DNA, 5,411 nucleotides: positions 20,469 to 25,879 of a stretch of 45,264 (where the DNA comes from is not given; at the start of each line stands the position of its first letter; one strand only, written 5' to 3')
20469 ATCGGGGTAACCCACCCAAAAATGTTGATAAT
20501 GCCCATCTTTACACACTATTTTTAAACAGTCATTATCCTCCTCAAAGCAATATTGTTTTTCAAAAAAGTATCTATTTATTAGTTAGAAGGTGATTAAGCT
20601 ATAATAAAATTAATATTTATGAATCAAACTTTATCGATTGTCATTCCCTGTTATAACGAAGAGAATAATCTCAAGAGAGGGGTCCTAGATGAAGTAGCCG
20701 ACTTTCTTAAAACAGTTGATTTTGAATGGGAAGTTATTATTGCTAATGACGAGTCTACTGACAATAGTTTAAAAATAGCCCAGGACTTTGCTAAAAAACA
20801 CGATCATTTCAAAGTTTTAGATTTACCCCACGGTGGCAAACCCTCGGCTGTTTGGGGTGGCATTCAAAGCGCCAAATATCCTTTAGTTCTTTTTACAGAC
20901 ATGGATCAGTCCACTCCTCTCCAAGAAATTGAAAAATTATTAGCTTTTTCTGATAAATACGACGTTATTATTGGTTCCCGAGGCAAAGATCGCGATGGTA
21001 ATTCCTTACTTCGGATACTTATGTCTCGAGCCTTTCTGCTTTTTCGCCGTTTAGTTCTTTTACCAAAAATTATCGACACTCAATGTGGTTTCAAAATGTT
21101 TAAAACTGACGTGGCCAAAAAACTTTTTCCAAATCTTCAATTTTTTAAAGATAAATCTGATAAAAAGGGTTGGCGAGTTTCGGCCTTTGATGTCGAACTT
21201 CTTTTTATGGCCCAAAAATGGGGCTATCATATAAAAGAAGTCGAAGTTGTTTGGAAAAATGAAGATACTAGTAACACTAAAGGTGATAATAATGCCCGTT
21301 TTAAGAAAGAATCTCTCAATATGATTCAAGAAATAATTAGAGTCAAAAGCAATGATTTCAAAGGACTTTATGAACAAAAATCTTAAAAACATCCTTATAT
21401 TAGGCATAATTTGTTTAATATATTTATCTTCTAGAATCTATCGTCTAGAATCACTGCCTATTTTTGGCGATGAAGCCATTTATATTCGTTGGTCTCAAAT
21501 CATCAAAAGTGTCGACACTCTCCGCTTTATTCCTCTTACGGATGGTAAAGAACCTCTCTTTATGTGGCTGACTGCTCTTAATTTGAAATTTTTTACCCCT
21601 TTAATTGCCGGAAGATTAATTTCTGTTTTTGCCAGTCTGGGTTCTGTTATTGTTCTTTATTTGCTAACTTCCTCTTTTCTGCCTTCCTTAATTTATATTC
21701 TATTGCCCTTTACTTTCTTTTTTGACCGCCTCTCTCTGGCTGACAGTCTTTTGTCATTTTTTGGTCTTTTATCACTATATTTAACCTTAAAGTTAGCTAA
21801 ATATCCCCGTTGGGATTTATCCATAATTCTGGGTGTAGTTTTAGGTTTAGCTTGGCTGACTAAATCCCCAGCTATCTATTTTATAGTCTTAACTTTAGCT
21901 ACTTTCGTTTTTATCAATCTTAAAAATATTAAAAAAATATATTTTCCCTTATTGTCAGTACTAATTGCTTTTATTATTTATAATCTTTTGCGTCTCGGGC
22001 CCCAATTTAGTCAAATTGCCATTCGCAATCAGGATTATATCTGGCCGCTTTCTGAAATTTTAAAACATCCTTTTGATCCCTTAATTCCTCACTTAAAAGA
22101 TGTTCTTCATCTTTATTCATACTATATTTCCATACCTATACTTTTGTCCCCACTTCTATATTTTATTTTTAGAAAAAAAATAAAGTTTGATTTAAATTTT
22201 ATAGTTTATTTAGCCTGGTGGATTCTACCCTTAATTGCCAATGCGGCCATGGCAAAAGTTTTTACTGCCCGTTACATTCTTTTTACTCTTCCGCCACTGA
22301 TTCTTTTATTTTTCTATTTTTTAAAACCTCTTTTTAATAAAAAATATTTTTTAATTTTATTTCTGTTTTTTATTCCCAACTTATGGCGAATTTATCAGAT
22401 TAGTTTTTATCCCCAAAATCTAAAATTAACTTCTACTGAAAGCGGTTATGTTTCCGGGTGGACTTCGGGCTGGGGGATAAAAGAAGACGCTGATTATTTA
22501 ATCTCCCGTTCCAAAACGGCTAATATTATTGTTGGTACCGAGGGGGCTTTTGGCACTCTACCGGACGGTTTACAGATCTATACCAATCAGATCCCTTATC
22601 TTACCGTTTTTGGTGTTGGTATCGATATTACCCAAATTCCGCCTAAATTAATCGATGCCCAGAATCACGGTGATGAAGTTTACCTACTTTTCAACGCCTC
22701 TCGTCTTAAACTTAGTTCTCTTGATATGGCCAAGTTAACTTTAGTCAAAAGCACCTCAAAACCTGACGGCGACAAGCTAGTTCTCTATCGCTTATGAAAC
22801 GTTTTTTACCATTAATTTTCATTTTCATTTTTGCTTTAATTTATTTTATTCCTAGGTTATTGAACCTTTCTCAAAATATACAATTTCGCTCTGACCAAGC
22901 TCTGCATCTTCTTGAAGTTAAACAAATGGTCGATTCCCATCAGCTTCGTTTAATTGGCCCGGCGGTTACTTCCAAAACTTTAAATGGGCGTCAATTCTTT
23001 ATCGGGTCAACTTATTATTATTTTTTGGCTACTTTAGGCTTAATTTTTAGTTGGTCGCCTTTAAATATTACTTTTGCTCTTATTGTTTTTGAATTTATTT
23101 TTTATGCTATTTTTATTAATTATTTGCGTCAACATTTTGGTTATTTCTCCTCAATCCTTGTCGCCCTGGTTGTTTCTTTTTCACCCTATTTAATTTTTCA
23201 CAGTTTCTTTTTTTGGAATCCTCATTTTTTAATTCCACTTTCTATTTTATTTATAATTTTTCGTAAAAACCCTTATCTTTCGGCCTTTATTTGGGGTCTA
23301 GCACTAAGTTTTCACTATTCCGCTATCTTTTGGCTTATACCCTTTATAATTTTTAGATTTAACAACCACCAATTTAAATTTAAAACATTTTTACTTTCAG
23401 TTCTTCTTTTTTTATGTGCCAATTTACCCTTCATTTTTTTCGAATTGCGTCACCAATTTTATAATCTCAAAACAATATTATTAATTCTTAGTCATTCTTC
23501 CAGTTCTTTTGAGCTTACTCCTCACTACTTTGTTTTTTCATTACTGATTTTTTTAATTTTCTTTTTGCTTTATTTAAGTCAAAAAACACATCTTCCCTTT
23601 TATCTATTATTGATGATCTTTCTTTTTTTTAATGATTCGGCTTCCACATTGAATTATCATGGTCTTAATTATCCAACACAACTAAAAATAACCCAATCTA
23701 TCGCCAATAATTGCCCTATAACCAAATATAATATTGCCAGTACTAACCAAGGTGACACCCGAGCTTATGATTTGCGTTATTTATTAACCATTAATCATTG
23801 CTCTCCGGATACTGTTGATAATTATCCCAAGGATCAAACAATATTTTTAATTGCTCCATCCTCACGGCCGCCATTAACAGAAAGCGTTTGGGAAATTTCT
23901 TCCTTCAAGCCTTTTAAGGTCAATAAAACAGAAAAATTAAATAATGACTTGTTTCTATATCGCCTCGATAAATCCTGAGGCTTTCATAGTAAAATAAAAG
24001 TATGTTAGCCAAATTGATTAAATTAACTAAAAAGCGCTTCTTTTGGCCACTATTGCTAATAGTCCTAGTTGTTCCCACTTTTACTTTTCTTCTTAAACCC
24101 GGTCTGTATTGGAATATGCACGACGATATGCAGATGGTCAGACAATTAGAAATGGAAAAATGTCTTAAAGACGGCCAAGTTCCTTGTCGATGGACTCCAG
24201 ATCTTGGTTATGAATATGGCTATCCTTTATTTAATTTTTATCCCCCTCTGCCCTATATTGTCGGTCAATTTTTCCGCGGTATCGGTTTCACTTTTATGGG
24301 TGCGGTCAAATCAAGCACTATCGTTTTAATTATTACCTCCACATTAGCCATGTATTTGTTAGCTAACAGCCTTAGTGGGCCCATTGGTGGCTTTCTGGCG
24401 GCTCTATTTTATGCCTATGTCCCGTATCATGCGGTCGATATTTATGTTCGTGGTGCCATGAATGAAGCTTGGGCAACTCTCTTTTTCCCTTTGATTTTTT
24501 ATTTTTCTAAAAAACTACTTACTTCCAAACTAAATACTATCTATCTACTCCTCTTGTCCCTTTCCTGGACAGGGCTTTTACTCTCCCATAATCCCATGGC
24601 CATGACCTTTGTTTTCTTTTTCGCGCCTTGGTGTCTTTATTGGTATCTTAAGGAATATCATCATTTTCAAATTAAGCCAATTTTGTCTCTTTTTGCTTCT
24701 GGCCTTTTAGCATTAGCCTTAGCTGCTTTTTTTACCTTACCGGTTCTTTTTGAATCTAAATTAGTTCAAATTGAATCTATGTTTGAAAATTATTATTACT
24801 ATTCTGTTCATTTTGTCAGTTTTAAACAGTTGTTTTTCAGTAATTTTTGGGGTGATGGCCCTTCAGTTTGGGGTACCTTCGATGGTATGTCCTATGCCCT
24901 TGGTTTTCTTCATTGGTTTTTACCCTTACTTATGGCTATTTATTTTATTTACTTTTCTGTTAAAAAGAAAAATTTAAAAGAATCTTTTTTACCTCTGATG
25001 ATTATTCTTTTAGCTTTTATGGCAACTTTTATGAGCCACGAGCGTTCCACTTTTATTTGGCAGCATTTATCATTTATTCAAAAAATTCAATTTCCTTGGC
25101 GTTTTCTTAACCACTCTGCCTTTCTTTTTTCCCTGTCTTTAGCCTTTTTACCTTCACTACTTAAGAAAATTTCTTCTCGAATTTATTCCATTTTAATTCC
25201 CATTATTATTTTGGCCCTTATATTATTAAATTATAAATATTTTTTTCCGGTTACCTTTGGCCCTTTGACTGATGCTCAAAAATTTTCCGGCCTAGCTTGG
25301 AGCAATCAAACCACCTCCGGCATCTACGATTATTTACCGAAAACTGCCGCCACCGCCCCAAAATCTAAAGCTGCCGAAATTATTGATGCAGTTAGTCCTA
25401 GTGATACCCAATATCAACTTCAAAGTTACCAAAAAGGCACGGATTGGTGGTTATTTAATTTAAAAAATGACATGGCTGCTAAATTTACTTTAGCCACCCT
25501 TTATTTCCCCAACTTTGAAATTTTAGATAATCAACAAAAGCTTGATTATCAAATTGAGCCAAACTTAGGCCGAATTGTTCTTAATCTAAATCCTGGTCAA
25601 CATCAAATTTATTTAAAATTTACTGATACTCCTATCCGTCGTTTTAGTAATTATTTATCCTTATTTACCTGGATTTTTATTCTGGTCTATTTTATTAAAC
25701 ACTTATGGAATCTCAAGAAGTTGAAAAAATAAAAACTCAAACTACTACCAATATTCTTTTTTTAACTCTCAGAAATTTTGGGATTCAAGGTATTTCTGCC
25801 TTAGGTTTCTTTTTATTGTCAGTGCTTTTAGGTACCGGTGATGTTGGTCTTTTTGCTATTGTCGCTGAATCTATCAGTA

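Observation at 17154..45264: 28-kb island with 13 GT-C-like membrane enzymes, 8 soluble glycosyltransferases and one flippase: a candidate ER-like extracytoplasmic glycan assembly line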

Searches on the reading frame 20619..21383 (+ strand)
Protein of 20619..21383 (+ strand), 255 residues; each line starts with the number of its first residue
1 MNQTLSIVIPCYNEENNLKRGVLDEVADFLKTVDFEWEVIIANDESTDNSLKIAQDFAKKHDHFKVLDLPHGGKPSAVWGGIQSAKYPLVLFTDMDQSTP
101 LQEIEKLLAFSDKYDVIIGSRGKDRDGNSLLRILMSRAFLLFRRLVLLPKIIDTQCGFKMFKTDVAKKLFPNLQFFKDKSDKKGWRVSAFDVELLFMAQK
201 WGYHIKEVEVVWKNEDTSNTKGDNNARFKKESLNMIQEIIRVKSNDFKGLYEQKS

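Call 3: search_protein_families(library=pfam, proteins=[window:20619-21383:+], max_evalue=0.01)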
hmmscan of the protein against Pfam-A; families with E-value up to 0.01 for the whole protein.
window:20619-21383:+ (255 aa): 3 families
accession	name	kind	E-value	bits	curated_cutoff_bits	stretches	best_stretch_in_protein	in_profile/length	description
PF00535.33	Glycos_transf_2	-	1.7e-24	87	23.3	1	6-170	1-168/168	Glycosyl transferase family 2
PF10111.15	Glyco_tranf_2_2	-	0.0002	21.4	27.3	1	6-109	1-104/276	Glycosyltransferase like family 2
PF13641.12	Glyco_tranf_2_3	-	0.00077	20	27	1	5-120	3-122/230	Glycosyltransferase like family 2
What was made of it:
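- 20619..21386 (+): GT2 without TM helices; probable second polyprenyl-phosphate sugar synthase (variant motif DMDQS). Pfam GT2 E 1.7e-24 (call 3).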

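Call 12: search_protein_families(library=ncbifam, proteins=[window:20619-21383:+], max_evalue=0.1)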
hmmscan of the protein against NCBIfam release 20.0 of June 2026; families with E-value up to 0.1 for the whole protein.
window:20619-21383:+ (255 aa): 19 families
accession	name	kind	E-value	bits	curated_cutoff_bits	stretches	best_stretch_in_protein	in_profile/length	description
NF047588.1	GlcsyltransPgfSStrep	equivalog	7.8e-16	58.2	500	1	5-166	3-164/308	glycosyltransferase PgfS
NF007482.0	PRK10073.1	equivalog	1.2e-14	54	423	1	3-116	6-117/334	glycosyltransferase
NF007986.1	PRK10714.1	equivalog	4.3e-13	49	529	1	4-139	7-142/316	undecaprenyl-phosphate 4-deoxy-4-formamido-L-arabinose transferase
TIGR03937.1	PgaC_IcaA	equivalog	2.5e-12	46.5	422.3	1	3-96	45-135/407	poly-beta-1,6-N-acetyl-D-glucosamine synthase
NF038302.1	EPS_HpsE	equivalog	2e-11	43.5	300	1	5-115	3-115/307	hormogonium polysaccharide biosynthesis glycosyltransferase HpsE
NF041391.1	DPhHxTase_Halo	equivalog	1.1e-09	37.6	375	1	11-214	3-185/213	dolichyl-phosphate hexose transferase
TIGR04283.1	glyco_like_mftF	equivalog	1.1e-08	35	182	1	5-114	1-100/221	TIGR04283 family arsenosugar biosynthesis glycosyltransferase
NF041875.1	EPS_EpsD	equivalog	4.8e-08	32.8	370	1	5-110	1-103/325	exopolysaccharide biosynthesis glycosyltransferase EpsD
NF047683.1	TeichurnBiosyTuaG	equivalog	1.4e-07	31.4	400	1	3-117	6-117/252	teichuronic acid biosynthesis protein TuaG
NF010496.0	PRK13915.1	equivalog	3.6e-07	29.6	262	1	2-100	30-130/307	glucosyl-3-phosphoglycerate synthase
TIGR04182.1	glyco_TIGR04182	equivalog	4.7e-06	26.2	325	1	6-169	3-159/293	S-layer glycoprotein N-glycosyltransferase AglJ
NF053739.1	GlytfEpsEBac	equivalog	1.3e-05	24.3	450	1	5-113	3-109/265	glycosyltransferase EpsE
TIGR03469.1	HpnB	hypoth_equivalog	4.5e-05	22.7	379.25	1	5-143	46-192/386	hopene-associated glycosyltransferase HpnB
NF058614.1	PPMAGASynPpgS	equivalog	6.5e-05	22.5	370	1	7-196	4-198/226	polyprenyl-phospho-N-acetylgalactosaminyl synthase PpgS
NF050050.1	ProtGlycPglI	equivalog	0.00011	21.7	500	1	4-110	3-107/306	GalNAc(5)-diNAcBac-PP-undecaprenol beta-1,3-glucosyltransferase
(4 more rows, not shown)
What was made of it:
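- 20619..21386 (+): NCBIfam hits PgfS, ArnC and Dol-P-hexose transferase (call 12).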

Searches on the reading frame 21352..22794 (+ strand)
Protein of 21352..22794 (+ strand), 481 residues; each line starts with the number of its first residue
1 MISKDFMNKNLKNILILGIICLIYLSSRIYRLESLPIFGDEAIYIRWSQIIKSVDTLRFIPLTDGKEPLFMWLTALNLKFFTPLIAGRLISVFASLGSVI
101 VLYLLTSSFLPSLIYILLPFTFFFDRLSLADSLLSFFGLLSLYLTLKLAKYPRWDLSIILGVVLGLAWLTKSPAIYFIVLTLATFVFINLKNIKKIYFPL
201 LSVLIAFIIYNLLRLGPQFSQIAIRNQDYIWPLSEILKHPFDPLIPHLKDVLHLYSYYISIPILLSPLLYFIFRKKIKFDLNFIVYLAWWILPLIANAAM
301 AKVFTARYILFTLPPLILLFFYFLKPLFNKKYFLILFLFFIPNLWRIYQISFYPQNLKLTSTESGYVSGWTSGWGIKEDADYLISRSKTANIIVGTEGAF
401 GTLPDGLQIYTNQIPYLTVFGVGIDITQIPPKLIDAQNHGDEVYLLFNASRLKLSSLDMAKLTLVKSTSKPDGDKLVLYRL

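Call 3: search_protein_families(library=pfam, proteins=[window:21352-22794:+], max_evalue=0.01)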
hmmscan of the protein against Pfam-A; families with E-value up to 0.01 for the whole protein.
window:21352-22794:+ (481 aa): 1 family
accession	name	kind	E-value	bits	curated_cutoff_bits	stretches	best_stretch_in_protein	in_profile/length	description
PF13231.12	PMT_2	-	6e-06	27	26.1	1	68-209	4-153/160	Dolichyl-phosphate-mannose-protein mannosyltransferase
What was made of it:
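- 21352..22797 (+): GT-C, PMT_2-type (family B, outlier). PMT_2 27.0 bits against a cutoff of 26.1 (call 3).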

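Call 11: search_protein_families(library=ncbifam, proteins=[window:21352-22794:+], max_evalue=0.1)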
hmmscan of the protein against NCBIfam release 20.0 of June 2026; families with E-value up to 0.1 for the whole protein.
window:21352-22794:+ (481 aa): 1 family
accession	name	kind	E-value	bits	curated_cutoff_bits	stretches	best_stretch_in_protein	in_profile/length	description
NF047440.1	LA3751_2_3_fam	subfamily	0.0023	16.8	200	1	69-372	84-401/460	LA_3751/LA_3752 family putative glycosyltransferase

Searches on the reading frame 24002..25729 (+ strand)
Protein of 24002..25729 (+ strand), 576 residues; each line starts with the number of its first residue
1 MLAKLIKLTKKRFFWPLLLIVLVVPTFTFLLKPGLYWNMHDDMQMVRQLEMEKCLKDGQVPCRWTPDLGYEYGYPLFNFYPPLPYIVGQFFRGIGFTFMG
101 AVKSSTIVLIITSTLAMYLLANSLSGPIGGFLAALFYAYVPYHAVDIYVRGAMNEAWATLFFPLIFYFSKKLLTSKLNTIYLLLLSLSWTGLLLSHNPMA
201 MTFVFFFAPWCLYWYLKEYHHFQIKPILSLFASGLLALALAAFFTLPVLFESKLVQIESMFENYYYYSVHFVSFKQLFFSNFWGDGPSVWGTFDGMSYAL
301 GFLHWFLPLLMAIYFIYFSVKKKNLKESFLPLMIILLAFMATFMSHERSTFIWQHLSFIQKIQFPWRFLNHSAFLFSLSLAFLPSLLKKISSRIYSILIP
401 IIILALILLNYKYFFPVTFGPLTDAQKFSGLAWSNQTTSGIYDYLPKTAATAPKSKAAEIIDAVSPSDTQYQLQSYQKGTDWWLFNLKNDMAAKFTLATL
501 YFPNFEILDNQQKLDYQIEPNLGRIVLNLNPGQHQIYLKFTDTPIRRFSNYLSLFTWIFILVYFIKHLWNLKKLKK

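Call 3: search_protein_families(library=pfam, proteins=[window:24002-25729:+], max_evalue=0.01)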
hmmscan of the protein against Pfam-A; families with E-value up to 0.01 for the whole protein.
window:24002-25729:+ (576 aa): 0 families

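Call 11: search_protein_families(library=ncbifam, proteins=[window:24002-25729:+], max_evalue=0.1)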
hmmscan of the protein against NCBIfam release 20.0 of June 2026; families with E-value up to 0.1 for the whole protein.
window:24002-25729:+ (576 aa): 0 families

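Call 31: find_homologous_proteins(query=window:24002-25729:+, max_evalue=0.001)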
Query window:24002-25729:+ (576 aa): 1397 proteins with E <= 0.001 among 8000 candidates; the best 120 are listed.
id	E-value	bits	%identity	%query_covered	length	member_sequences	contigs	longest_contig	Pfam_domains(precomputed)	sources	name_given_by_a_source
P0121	0.0e+0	1301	100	100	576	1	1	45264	-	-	-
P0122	0.0e+0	1042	84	93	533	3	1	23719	PF20176.4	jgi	-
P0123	0.0e+0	1015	75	99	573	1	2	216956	-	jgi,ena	-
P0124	1.5e-296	1003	75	100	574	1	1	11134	PF10131.16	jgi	-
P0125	1.6e-296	1003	76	99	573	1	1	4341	-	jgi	-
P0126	1.0e-293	994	74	98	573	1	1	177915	-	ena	-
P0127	1.4e-292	990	76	97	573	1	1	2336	-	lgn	-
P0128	1.7e-291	986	74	98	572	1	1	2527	-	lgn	-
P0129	3.4e-291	985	74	99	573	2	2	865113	PF10131.16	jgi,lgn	jgi:hypothetical protein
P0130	5.8e-289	978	74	99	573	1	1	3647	-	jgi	jgi:hypothetical protein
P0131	2.7e-288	976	73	99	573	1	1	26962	-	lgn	-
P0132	5.8e-288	975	74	99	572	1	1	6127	-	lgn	-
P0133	5.8e-287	971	74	97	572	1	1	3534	PF10131.16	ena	-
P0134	1.1e-286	970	73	97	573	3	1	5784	PF10131.16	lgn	-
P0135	8.7e-286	968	73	98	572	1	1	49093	-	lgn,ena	-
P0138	3.6e-283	959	71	99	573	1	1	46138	-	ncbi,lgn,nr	ncbi:MAG TPA: hypothetical protein VN174_04765 [Candidatus Methanoperedens sp.]|nr:hypothetical prot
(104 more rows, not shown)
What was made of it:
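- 24002..25732 (+): GT-C family C, member 1 (PTPS_related/GT39-like); part of the conserved core. NCBI names some homologues 'glycosyltransferase family 39 protein' (call 31).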

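Call 52: search_solved_structures(query=A3, max_evalue=1)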
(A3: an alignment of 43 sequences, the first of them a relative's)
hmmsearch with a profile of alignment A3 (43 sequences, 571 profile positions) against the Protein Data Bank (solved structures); distinct sequences matched with E-value up to 1: 2.
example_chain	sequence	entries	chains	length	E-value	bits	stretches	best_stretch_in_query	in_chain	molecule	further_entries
5cow_A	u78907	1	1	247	0.42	12.5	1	332-393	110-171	Putative uncharacterized protein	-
5cv3_A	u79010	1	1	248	0.42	12.5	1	332-393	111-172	Putative uncharacterized protein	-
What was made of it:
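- Tried and rejected: The family C profile found nothing among PDB sequences (call 52).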

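Call 56: search_protein_families(library=pfam, alignment_id=A3, max_evalue=0.001)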
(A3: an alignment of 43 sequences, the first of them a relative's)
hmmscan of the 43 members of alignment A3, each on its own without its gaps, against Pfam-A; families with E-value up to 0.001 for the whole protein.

A. member 1, P0121 (576 aa): 0 families

B. families by the number of members that match (of 43 scanned): 3 families
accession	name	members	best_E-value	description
PF10131.15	PTPS_related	11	1.7e-08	6-pyruvoyl-tetrahydropterin synthase related domain; membrane protein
PF13231.12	PMT_2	9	1.4e-06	Dolichyl-phosphate-mannose-protein mannosyltransferase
PF20176.3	DUF6541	4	4.3e-05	Family of unknown function (DUF6541)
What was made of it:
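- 24002..25732 (+): Of 43 family members, 11 hit PTPS_related and 9 hit PMT_2 (call 56).
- Family C: 11 of 43 members hit PTPS_related and 9 of 43 hit PMT_2 (call 56).
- Tried and rejected: It is assigned through Pfam hits in its homologues (call 56).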
